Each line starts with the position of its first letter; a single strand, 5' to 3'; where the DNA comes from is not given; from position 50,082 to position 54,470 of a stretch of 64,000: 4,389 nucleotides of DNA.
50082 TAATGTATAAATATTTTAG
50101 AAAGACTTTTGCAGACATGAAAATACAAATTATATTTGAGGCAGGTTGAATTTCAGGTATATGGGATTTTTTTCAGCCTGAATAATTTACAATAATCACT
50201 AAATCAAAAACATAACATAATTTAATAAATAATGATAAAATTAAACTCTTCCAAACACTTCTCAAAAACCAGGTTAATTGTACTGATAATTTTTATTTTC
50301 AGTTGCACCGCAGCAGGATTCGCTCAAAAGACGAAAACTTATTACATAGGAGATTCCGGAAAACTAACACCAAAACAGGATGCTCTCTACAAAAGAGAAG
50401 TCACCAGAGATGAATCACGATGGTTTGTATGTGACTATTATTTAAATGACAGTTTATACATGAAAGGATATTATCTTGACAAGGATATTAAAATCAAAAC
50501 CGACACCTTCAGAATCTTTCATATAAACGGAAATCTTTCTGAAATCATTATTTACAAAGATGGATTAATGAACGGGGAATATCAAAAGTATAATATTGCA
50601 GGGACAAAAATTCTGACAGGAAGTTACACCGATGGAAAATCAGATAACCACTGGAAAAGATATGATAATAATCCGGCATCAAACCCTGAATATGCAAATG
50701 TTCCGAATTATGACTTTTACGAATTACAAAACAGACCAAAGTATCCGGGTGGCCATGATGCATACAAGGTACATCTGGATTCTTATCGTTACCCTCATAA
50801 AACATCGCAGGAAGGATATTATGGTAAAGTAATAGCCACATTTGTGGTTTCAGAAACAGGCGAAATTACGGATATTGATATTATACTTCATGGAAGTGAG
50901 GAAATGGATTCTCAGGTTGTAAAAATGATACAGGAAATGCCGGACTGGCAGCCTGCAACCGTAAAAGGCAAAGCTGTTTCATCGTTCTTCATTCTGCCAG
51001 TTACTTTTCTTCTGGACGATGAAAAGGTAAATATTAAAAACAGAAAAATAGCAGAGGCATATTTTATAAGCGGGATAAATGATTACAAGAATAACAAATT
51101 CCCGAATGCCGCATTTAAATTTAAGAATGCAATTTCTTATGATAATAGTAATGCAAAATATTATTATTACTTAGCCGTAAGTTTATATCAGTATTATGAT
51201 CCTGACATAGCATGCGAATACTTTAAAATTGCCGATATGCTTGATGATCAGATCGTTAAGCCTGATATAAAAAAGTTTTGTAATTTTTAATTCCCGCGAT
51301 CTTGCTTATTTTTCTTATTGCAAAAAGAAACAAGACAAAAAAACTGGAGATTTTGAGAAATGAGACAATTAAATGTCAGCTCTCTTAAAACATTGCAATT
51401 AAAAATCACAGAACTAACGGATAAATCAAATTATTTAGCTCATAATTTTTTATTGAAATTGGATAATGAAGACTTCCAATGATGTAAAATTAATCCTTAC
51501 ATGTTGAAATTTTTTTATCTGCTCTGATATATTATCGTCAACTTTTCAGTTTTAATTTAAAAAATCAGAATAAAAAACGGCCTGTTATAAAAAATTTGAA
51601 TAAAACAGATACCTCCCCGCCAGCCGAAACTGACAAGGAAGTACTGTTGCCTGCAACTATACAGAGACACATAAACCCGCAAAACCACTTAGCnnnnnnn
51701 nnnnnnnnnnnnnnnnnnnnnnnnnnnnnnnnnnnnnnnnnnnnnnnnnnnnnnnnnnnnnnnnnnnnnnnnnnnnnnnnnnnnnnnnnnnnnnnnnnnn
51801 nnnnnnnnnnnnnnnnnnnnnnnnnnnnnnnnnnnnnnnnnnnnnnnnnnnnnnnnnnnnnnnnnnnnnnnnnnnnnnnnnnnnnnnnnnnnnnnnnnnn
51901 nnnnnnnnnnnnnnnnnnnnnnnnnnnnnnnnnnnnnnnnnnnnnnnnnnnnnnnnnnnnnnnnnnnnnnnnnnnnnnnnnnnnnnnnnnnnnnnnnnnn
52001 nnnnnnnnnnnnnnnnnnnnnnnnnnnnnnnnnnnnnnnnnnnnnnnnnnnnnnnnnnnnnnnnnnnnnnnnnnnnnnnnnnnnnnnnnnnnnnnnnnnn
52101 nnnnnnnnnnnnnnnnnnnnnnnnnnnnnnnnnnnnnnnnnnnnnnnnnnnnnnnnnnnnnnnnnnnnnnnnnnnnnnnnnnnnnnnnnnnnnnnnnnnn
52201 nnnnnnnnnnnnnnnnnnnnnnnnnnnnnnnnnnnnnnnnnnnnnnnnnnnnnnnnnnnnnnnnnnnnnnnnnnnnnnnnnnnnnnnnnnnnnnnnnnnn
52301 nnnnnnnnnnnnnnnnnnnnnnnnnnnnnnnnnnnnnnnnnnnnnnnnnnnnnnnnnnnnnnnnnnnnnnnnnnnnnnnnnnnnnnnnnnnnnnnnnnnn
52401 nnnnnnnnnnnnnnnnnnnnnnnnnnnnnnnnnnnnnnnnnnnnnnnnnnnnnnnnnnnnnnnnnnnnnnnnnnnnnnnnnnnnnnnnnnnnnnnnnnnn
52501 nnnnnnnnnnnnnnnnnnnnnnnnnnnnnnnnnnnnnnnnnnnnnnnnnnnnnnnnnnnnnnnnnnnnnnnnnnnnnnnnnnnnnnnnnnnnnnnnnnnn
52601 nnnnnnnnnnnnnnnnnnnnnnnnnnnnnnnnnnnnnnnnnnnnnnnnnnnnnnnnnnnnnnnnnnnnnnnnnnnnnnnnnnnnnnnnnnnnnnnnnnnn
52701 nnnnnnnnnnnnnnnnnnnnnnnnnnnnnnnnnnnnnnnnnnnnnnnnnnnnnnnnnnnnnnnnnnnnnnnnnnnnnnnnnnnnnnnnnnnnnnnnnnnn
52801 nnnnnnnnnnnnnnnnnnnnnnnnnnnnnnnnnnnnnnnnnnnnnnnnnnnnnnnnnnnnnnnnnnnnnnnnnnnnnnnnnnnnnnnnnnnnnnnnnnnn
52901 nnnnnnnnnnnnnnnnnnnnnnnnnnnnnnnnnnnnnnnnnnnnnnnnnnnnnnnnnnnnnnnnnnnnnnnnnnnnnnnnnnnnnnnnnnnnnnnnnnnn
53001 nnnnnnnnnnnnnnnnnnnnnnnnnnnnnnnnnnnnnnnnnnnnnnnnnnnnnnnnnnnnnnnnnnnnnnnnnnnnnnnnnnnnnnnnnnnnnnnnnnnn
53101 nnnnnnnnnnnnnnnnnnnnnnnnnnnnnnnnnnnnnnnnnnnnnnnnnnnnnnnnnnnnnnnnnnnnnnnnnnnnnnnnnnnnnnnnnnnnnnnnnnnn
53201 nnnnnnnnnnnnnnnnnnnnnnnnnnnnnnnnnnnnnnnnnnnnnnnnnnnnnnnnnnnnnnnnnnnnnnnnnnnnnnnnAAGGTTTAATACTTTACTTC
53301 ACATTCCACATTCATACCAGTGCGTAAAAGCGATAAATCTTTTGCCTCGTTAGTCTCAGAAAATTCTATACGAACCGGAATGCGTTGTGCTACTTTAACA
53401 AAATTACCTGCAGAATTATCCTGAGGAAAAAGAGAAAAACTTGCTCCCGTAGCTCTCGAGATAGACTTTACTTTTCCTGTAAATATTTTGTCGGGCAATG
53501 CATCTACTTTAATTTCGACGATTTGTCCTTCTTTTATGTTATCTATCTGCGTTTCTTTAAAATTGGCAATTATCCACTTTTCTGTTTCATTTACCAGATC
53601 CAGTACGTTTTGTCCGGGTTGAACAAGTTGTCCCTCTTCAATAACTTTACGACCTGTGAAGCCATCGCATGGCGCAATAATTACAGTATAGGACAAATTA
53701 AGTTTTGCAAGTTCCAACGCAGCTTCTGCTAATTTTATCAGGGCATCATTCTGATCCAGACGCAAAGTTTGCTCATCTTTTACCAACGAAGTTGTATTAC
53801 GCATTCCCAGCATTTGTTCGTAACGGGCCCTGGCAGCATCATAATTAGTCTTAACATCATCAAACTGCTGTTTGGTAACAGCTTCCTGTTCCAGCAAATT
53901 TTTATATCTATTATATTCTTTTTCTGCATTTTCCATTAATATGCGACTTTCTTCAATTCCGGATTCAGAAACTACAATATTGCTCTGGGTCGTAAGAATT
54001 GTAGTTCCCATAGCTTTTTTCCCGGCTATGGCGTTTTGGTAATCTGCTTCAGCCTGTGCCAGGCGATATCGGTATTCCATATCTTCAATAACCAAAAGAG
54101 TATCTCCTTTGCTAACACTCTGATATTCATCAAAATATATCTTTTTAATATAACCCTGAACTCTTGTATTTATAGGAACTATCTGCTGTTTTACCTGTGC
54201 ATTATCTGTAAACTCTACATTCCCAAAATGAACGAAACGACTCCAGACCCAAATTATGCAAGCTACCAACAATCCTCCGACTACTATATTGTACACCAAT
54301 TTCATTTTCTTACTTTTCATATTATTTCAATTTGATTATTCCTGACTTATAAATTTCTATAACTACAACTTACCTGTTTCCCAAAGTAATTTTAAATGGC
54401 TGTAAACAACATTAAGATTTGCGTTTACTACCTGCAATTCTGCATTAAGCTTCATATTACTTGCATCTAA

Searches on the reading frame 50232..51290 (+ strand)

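Call 44: search_protein_families(library=pfam, proteins=[window:50232-51290:+], max_evalue=0.00001)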
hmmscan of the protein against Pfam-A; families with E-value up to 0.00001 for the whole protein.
window:50232-51290:+ (352 aa): 1 family
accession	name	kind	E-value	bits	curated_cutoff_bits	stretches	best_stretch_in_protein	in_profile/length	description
PF03544.19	TonB_C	-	1.8e-10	41.6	24.6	1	186-259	4-77/79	Gram-negative bacterial TonB protein C-terminal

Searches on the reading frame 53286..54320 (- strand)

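Call 44: search_protein_families(library=pfam, proteins=[window:53286-54320:-], max_evalue=0.00001)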
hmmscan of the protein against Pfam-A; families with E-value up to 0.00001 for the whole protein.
window:53286-54320:- (344 aa): 3 families
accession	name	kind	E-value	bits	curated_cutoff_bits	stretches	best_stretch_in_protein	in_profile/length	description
PF16576.10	HlyD_D23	-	1.4e-20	73.9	30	1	45-288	17-185/214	Barrel-sandwich domain of CusB or HlyD membrane-fusion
PF13437.12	HlyD_3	-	1.4e-13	52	22.2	1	214-294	2-83/106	HlyD family secretion protein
PF00529.27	CusB_dom_1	-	6.4e-12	46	26.5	1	147-327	12-74/89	Cation efflux system protein CusB domain 1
